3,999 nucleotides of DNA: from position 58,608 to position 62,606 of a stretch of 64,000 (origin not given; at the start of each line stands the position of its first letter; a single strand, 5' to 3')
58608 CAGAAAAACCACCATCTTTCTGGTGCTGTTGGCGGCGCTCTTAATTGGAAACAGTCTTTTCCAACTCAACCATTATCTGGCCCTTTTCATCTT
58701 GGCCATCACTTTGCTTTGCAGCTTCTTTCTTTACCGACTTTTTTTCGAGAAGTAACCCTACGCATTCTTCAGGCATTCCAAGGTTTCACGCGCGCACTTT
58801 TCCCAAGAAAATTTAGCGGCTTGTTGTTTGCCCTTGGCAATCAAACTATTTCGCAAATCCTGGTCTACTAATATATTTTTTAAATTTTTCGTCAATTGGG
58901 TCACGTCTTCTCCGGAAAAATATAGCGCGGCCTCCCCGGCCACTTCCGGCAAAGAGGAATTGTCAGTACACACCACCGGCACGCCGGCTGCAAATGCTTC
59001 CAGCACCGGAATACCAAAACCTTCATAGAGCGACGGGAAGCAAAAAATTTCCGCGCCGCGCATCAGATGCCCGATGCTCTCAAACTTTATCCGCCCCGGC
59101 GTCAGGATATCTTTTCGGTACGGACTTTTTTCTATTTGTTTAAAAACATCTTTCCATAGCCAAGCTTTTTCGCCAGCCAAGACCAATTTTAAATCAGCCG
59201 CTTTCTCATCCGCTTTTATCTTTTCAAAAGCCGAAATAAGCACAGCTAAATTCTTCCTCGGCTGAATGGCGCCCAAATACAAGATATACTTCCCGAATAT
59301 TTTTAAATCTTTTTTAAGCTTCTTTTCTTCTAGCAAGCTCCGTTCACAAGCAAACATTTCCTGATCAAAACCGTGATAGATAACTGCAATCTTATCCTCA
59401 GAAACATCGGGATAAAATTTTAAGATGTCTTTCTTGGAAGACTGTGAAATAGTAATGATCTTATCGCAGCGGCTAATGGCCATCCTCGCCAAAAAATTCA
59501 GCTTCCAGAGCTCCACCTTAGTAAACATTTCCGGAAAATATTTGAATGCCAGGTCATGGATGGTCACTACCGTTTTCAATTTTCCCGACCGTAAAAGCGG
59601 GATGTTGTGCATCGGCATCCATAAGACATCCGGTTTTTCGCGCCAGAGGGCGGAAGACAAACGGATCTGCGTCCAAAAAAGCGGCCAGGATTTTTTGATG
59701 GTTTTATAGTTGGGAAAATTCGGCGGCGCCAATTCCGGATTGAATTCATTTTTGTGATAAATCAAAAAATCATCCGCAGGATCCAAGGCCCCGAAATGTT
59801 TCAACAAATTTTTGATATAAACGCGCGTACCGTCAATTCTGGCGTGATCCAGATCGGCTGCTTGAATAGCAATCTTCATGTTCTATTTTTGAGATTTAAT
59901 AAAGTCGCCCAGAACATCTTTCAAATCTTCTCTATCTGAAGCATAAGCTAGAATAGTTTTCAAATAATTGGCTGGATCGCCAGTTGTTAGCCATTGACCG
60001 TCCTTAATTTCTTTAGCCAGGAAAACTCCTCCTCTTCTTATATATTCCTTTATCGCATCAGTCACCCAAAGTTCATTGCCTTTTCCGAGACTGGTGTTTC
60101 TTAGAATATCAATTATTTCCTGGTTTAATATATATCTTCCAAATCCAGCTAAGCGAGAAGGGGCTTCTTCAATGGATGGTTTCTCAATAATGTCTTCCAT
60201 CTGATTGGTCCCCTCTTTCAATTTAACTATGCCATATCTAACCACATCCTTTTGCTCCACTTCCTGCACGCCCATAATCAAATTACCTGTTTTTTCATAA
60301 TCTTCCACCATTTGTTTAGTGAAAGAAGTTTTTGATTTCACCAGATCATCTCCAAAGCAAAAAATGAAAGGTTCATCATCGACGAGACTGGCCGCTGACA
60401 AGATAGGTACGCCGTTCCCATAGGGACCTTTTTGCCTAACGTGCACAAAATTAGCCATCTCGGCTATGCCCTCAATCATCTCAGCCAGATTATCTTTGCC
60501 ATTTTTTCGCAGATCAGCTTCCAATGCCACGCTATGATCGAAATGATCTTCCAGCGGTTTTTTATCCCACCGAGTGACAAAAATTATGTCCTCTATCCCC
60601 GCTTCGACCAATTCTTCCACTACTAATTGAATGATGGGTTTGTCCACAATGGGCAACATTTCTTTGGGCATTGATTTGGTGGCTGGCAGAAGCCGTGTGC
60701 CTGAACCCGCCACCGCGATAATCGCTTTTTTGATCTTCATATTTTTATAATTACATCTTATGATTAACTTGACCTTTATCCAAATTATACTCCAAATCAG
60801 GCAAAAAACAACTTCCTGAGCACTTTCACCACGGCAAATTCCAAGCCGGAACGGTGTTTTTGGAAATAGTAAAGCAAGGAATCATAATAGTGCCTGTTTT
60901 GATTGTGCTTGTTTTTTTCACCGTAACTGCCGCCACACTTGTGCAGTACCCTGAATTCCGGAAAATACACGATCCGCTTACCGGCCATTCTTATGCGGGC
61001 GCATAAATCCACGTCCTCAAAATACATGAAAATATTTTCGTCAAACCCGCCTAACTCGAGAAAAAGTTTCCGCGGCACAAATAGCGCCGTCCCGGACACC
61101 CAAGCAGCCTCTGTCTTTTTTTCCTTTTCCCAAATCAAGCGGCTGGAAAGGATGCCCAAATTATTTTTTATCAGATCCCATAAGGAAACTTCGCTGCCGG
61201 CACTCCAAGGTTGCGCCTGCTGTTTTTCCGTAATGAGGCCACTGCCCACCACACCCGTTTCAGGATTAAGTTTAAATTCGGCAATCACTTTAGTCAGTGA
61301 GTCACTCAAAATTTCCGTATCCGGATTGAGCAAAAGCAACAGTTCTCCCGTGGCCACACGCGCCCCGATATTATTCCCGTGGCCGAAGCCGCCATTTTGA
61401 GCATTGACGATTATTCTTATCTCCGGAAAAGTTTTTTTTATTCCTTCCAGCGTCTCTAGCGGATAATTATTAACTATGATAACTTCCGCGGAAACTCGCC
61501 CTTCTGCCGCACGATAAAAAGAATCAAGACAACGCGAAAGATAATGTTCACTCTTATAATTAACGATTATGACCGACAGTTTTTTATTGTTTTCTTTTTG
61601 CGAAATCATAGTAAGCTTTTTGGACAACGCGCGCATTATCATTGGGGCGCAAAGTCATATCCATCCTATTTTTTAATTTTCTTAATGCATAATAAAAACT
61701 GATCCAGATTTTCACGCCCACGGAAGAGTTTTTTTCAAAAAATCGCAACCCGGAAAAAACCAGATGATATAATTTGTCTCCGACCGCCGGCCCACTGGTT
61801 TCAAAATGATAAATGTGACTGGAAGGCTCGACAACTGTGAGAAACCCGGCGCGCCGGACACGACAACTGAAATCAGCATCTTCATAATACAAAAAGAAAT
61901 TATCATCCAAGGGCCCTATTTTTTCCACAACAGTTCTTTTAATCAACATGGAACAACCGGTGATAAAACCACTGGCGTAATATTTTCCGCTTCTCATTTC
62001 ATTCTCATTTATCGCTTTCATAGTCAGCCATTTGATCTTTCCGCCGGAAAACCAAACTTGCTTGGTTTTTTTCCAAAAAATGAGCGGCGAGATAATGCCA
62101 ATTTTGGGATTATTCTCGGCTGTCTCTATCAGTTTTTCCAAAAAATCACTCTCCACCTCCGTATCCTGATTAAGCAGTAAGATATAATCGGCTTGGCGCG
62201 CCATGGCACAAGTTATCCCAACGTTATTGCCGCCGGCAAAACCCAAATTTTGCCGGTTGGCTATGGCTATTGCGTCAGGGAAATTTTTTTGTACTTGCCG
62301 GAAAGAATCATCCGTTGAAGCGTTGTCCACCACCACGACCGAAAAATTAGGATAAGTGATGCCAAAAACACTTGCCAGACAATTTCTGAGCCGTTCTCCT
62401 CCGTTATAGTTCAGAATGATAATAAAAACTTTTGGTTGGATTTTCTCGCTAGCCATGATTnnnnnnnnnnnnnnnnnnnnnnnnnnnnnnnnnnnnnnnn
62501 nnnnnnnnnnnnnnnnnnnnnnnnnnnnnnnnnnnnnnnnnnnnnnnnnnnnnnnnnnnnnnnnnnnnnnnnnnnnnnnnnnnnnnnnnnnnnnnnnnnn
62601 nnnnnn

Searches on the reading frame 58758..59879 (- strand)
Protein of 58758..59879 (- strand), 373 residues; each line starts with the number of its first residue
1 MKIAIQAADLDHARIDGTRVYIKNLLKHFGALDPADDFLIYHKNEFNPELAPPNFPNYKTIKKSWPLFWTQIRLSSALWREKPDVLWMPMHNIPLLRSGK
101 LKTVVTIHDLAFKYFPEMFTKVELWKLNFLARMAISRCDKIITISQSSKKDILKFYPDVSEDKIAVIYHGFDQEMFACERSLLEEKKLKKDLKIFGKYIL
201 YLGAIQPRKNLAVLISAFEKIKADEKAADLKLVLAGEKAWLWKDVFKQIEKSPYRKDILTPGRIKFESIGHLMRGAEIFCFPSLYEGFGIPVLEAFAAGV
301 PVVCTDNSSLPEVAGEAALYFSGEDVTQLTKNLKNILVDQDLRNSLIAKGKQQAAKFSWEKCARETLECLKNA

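Call 32: search_protein_families(library=pfam, proteins=[window:58758-59879:-], max_evalue=0.001)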
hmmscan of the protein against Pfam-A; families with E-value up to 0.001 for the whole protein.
window:58758-59879:- (373 aa): 6 families
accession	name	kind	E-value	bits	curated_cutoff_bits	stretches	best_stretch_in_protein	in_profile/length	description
PF00534.26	Glycos_transf_1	-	1.8e-31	109.4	26.4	1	196-352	15-171/172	Glycosyl transferases group 1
PF13692.12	Glyco_trans_1_4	-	7e-26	91.6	27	1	197-337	2-140/142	Glycosyl transferases group 1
PF13439.12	Glyco_transf_4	-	4.2e-15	56.6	28.5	1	17-173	3-168/170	Glycosyltransferase Family 4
PF20706.3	GT4-conflict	-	2.1e-10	40.6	26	1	200-316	201-322/385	Family 4 Glycosyltransferase in conflict systems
PF13524.12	Glyco_trans_1_2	-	1.7e-06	28.5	25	1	228-367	13-143/144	Glycosyl transferase-like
PF08323.17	Glyco_transf_5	-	0.00028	21.1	22.7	1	100-156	158-228/239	Starch synthase catalytic domain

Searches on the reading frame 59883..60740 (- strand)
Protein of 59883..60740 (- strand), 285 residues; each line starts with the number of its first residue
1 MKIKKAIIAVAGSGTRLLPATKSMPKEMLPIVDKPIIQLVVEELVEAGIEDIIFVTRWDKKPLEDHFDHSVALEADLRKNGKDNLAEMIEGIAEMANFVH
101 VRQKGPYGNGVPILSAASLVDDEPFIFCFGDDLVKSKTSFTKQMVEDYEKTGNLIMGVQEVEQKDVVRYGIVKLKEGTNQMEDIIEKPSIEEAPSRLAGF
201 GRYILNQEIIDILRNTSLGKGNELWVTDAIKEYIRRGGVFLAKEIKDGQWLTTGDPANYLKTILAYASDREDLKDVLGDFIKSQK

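Call 32: search_protein_families(library=pfam, proteins=[window:59883-60740:-], max_evalue=0.001)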
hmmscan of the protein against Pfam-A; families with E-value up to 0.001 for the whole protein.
window:59883-60740:- (285 aa): 2 families
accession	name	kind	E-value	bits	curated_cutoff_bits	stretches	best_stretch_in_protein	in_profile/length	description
PF00483.29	NTP_transferase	-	8.6e-31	107.8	21.2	1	5-266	1-242/245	Nucleotidyl transferase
PF12804.13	NTP_transf_3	-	3.4e-05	24.5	27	1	6-72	1-63/160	MobA-like NTP transferase domain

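Call 62: search_protein_families(library=ncbifam, proteins=[window:59883-60740:-], max_evalue=1e-10)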
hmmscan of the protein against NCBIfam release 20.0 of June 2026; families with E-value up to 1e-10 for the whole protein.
window:59883-60740:- (285 aa): 13 families
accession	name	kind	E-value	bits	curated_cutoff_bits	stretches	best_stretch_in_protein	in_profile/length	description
TIGR01099.1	galU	equivalog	3.3e-85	285.8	326.8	1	3-262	1-261/261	UTP--glucose-1-phosphate uridylyltransferase GalU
NF009928.0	PRK13389.1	equivalog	1.3e-52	178.9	548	1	2-273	7-286/302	UTP--glucose-1-phosphate uridylyltransferase GalU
NF007516.0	PRK10122.1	equivalog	1.7e-41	142.3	534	1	3-266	3-276/297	UTP--glucose-1-phosphate uridylyltransferase GalF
TIGR01105.1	galF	equivalog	1.8e-38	132.4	659.2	1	3-266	3-276/297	GalU regulator GalF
TIGR03992.1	Arch_glmU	subfamily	9.5e-37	126.8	292.1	1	5-262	2-223/393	bifunctional sugar-1-phosphate nucleotidylyltransferase/acetyltransferase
TIGR01208.1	rmlA_long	equivalog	6.4e-32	110.8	320.25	1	5-264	1-232/353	glucose-1-phosphate thymidylyltransferase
NF041313.1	UDPGP_AglF_Halo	equivalog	1.8e-23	83.2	400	1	5-70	2-67/234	UTP--glucose-1-phosphate uridylyltransferase AglF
NF041173.1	Sug_nt_acttase_Thmprot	equivalog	1.3e-22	80.3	600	1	5-261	2-222/405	bifunctional sugar-1-phosphate nucleotidylyltransferase/acetyltransferase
TIGR01207.1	rmlA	equivalog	4.1e-20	72.1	360.65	1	5-255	1-225/286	glucose-1-phosphate thymidylyltransferase RfbA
NF012024.0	PRK15480.1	equivalog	3.1e-17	62.6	588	1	1-59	1-59/292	glucose-1-phosphate thymidylyltransferase RfbA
NF052502.1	man1P_GTase_Rv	exception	7.6e-14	51.3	440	1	5-215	2-184/352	mannose-1-phosphate guanylyltransferase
NF045761.1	NAMPUrTaseMurU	equivalog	4.5e-12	46.3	250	1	5-87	2-84/226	N-acetylmuramate alpha-1-phosphate uridylyltransferase MurU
TIGR02091.1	glgC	equivalog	6.3e-11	41.9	424.9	0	6-215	3-209/364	glucose-1-phosphate adenylyltransferase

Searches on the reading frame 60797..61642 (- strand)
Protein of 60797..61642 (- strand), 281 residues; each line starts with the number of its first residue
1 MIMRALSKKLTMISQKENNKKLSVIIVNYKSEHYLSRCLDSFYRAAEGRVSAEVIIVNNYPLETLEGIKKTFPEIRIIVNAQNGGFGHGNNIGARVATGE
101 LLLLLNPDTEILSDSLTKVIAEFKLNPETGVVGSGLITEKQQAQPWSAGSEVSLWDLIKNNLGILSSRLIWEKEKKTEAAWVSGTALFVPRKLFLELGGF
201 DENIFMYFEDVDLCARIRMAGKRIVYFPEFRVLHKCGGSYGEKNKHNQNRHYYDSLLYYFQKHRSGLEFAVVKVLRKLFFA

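Call 37: search_protein_families(library=pfam, proteins=[window:60797-61642:-], max_evalue=0.01)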
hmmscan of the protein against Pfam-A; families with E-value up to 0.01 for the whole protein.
window:60797-61642:- (281 aa): 5 families
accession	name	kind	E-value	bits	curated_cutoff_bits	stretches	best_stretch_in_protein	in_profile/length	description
PF00535.33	Glycos_transf_2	-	3e-17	63.5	23.3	1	23-147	1-127/168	Glycosyl transferase family 2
PF13641.12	Glyco_tranf_2_3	-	1e-14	55.6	27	1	22-235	3-212/230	Glycosyltransferase like family 2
PF10111.15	Glyco_tranf_2_2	-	2.2e-09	37.6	27.3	1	50-224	28-206/276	Glycosyltransferase like family 2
PF13632.12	Glyco_trans_2_3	-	1.7e-07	31.7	27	1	103-255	3-142/198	Glycosyl transferase family group 2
PF13712.12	Glyco_tranf_2_5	-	0.00018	21.8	27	1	86-248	41-203/210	Glycosyltransferase like family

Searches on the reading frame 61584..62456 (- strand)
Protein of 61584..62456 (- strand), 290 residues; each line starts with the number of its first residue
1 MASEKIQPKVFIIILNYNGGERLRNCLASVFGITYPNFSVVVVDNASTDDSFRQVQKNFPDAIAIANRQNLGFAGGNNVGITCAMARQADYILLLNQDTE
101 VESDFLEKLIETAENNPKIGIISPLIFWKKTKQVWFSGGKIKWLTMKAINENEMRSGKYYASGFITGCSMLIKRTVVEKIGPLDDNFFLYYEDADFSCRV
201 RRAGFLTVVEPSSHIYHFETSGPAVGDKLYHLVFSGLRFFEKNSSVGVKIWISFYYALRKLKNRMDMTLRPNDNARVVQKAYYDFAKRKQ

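Call 37: search_protein_families(library=pfam, proteins=[window:61584-62456:-], max_evalue=0.01)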
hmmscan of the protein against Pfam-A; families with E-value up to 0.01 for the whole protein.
window:61584-62456:- (290 aa): 6 families
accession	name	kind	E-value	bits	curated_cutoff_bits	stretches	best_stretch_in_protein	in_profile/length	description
PF00535.33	Glycos_transf_2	-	9e-24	84.7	23.3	1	12-181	2-168/168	Glycosyl transferase family 2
PF13641.12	Glyco_tranf_2_3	-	9.6e-17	62.2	27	1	8-224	1-218/230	Glycosyltransferase like family 2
PF13632.12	Glyco_trans_2_3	-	3.1e-10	40.6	27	1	91-216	1-122/198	Glycosyl transferase family group 2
PF10111.15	Glyco_tranf_2_2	-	2.3e-07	31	27.3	1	35-238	27-229/276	Glycosyltransferase like family 2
PF13506.12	Glyco_transf_21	-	4.3e-07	30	21.7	1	82-210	25-147/174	Glycosyl transferase family 21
PF13712.12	Glyco_tranf_2_5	-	0.00042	20.5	27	1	74-215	42-185/210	Glycosyltransferase like family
